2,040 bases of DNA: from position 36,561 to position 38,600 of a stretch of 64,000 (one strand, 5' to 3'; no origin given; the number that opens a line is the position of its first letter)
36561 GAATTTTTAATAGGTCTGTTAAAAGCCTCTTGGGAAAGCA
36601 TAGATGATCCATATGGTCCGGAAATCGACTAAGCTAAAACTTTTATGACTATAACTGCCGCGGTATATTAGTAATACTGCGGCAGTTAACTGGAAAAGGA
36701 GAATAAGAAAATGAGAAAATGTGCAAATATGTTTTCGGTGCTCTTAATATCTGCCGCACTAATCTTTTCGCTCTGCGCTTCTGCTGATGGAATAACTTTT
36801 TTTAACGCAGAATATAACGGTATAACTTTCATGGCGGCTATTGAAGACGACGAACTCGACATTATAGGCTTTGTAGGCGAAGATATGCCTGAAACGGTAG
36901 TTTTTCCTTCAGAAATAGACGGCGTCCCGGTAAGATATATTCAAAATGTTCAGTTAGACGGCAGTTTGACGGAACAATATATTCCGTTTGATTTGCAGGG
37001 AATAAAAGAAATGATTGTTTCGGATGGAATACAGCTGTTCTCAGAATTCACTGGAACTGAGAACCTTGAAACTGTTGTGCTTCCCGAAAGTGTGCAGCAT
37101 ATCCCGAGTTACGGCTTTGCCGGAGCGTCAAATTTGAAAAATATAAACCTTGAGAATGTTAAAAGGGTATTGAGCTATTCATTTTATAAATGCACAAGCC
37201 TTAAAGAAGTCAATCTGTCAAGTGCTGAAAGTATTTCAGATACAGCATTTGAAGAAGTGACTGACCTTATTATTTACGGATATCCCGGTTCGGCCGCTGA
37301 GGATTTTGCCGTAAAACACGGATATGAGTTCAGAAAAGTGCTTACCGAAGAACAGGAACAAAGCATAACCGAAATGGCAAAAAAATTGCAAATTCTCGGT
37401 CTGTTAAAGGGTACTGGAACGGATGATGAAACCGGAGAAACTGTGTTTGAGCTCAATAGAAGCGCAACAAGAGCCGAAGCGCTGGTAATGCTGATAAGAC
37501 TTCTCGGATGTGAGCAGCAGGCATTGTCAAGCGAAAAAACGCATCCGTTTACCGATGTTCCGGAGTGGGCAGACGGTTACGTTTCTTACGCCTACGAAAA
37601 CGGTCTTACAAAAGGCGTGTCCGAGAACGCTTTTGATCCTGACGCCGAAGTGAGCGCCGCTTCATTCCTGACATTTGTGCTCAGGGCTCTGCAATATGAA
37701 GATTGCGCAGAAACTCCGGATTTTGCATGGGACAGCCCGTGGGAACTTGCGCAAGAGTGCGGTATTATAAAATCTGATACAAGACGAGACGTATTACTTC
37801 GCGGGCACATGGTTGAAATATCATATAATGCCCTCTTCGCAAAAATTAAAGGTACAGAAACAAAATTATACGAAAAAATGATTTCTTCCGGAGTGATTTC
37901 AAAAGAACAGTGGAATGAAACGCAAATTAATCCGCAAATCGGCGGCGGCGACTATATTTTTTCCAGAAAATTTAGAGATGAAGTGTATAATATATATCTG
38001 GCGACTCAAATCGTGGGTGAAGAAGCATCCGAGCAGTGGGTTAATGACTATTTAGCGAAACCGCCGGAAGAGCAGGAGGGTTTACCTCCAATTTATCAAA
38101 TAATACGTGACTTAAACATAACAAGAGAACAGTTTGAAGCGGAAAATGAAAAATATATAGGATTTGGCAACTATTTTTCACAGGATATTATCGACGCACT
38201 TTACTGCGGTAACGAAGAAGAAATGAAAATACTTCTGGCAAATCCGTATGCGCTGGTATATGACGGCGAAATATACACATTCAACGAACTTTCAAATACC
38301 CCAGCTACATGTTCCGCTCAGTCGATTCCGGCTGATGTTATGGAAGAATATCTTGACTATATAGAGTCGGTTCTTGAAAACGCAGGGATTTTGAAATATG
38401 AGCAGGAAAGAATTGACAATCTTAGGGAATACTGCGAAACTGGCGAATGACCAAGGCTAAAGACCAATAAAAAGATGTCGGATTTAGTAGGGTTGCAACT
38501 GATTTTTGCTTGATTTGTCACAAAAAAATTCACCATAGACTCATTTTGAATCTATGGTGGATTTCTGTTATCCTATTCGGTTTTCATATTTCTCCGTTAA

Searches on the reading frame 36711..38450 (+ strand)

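Call 70: search_protein_families(library=pfam, proteins=[window:36711-38450:+], max_evalue=0.001)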
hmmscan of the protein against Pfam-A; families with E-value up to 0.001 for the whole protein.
window:36711-38450:+ (579 aa): 2 families
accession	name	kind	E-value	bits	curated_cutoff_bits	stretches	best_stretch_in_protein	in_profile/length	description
PF13306.12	LRR_5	-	1.7e-13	51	27.7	1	113-185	30-102/127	BspA type Leucine rich repeat region (6 copies)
PF00395.25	SLH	-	9.9e-06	25.9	20.8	1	279-315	1-39/44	S-layer homology domain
